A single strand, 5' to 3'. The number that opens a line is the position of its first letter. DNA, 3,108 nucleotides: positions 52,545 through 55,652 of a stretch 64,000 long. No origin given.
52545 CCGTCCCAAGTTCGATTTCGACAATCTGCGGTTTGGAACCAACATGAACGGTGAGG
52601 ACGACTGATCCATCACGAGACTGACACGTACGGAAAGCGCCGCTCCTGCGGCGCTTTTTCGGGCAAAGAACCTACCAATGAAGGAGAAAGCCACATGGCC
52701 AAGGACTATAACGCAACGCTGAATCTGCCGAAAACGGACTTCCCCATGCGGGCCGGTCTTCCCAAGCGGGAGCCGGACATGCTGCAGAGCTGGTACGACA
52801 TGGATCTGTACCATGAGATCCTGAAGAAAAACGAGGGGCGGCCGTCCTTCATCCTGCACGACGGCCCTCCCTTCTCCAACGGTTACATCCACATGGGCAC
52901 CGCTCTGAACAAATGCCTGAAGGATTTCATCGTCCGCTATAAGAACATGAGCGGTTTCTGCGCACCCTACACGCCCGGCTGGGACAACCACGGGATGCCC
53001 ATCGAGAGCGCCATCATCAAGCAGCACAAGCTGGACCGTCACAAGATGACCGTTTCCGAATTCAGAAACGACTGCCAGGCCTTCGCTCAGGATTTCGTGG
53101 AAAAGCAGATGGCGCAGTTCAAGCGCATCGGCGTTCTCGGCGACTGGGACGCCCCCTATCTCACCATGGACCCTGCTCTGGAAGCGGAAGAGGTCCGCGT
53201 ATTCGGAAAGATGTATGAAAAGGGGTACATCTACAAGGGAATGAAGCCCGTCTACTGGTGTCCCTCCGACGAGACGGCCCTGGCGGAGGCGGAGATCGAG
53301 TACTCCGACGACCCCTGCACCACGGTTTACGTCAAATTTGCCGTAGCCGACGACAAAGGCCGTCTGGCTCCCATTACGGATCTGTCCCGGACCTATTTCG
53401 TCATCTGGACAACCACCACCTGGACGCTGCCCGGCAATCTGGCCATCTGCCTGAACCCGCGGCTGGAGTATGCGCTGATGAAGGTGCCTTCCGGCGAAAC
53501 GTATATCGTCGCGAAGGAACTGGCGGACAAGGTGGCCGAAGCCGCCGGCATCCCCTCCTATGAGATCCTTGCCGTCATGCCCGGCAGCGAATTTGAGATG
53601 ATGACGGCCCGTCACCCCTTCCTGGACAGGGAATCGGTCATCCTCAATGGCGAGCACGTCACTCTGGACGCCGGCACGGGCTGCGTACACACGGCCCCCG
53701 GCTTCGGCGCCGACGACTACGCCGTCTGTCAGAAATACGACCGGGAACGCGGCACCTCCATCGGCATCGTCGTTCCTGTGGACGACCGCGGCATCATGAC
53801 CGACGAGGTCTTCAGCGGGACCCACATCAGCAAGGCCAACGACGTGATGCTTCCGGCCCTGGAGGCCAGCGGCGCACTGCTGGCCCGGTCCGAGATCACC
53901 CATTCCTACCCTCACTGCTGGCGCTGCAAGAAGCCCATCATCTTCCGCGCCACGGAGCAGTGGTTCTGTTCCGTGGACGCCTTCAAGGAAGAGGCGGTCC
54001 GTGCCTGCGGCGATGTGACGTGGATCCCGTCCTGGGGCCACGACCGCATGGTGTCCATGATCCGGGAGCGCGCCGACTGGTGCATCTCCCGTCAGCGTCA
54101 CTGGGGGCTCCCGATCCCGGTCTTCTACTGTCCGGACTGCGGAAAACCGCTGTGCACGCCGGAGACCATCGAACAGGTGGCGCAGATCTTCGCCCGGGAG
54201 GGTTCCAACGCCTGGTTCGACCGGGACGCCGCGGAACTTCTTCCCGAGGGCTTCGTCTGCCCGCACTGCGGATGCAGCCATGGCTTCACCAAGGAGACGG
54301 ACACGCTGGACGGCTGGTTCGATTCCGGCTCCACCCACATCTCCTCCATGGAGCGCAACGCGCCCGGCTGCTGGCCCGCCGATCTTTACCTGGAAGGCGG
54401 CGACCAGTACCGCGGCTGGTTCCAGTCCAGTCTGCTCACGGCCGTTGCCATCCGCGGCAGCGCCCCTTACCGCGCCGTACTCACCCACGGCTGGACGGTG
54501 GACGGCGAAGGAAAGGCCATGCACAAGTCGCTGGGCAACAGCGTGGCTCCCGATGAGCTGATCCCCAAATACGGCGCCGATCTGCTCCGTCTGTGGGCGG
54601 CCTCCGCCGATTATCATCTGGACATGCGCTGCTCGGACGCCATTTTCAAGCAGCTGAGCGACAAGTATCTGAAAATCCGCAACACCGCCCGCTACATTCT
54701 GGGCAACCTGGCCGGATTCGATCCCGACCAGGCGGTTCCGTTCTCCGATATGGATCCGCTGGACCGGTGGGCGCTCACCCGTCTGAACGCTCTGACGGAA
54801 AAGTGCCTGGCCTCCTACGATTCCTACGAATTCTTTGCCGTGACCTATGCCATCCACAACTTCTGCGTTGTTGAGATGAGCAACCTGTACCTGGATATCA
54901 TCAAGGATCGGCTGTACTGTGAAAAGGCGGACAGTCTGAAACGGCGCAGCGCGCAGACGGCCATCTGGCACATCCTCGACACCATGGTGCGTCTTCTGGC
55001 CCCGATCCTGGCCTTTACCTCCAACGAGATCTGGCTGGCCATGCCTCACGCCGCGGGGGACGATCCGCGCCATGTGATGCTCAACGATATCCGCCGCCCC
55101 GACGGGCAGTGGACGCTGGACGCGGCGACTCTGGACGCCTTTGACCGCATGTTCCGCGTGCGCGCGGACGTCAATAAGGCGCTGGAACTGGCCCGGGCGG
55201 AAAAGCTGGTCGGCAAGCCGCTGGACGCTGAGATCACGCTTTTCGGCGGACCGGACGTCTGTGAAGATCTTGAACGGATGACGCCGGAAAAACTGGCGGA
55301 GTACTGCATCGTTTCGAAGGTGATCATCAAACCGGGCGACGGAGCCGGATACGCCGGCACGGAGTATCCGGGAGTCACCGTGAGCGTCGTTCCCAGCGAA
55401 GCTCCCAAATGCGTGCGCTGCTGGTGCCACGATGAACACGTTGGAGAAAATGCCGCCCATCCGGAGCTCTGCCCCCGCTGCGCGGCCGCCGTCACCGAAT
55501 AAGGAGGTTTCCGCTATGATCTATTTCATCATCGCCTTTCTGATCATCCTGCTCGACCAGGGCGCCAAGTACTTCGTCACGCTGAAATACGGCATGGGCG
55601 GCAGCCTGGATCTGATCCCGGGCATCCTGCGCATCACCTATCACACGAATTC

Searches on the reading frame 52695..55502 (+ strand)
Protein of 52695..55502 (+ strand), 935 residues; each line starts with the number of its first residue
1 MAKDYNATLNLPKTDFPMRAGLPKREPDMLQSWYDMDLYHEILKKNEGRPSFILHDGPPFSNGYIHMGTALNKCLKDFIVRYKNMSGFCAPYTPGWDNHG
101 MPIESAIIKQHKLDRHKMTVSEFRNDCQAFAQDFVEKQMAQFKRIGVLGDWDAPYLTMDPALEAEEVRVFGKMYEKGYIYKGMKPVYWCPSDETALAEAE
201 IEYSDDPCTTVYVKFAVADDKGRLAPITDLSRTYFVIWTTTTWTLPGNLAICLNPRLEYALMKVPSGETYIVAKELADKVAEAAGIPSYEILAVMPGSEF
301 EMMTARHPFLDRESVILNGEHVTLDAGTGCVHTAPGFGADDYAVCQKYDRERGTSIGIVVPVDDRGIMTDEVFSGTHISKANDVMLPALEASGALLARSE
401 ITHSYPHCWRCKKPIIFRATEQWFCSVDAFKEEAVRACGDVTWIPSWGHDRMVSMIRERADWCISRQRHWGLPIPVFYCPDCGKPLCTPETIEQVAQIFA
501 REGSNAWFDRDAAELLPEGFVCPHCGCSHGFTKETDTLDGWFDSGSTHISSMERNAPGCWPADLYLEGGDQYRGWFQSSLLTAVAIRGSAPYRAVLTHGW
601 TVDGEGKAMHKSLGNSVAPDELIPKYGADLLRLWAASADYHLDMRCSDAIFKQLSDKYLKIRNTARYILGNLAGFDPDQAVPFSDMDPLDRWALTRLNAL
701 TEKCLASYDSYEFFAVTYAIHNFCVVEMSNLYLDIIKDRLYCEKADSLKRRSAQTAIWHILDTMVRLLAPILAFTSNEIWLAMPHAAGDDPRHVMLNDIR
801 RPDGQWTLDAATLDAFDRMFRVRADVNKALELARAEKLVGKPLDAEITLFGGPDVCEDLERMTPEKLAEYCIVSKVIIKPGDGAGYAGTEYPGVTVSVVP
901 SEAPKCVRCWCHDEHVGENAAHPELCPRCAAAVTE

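Call 19: find_encoding_contigs(protein=window:52695-55502:+, flank=10000, max_places=1)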
Protein window:52695-55502:+ (935 aa): 11 contigs read that carry it; 1 place shown.
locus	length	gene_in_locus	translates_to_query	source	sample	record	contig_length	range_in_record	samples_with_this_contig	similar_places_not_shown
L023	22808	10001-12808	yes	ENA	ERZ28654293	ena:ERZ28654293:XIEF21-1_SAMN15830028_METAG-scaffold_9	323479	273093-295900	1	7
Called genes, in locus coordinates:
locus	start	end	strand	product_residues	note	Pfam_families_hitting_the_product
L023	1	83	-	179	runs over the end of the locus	PF10050:DUF2284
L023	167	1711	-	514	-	PF17651:Raco_middle, PF14574:RACo_C_ter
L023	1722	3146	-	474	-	PF00919:UPF0004, PF04055:Radical_SAM, PF01938:TRAM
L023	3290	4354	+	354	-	PF01168:Ala_racemase_N, PF00842:Ala_racemase_C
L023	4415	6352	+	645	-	PF02518:HATPase_c, PF13589:HATPase_c_3, PF01119:DNA_mis_repair, PF08676:MutL_C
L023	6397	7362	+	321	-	PF01745:IPT, PF01715:IPPT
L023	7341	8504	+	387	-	-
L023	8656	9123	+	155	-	PF04472:SepF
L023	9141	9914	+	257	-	PF05103:DivIVA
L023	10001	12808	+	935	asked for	PF00133:tRNA-synt_1, PF09334:tRNA-synt_1g, PF08264:Anticodon_1, PF06827:zf-FPG_IleRS (weak)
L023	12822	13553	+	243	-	PF01252:Peptidase_A8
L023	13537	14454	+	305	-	PF01479:S4, PF00849:PseudoU_synth_2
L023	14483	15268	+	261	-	-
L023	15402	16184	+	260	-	PF13240:Zn_Ribbon_1, PF13248:Zn_ribbon_3 (weak), PF24460:DUF7575 (faint)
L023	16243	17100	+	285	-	PF00198:2-oxoacid_dh (faint)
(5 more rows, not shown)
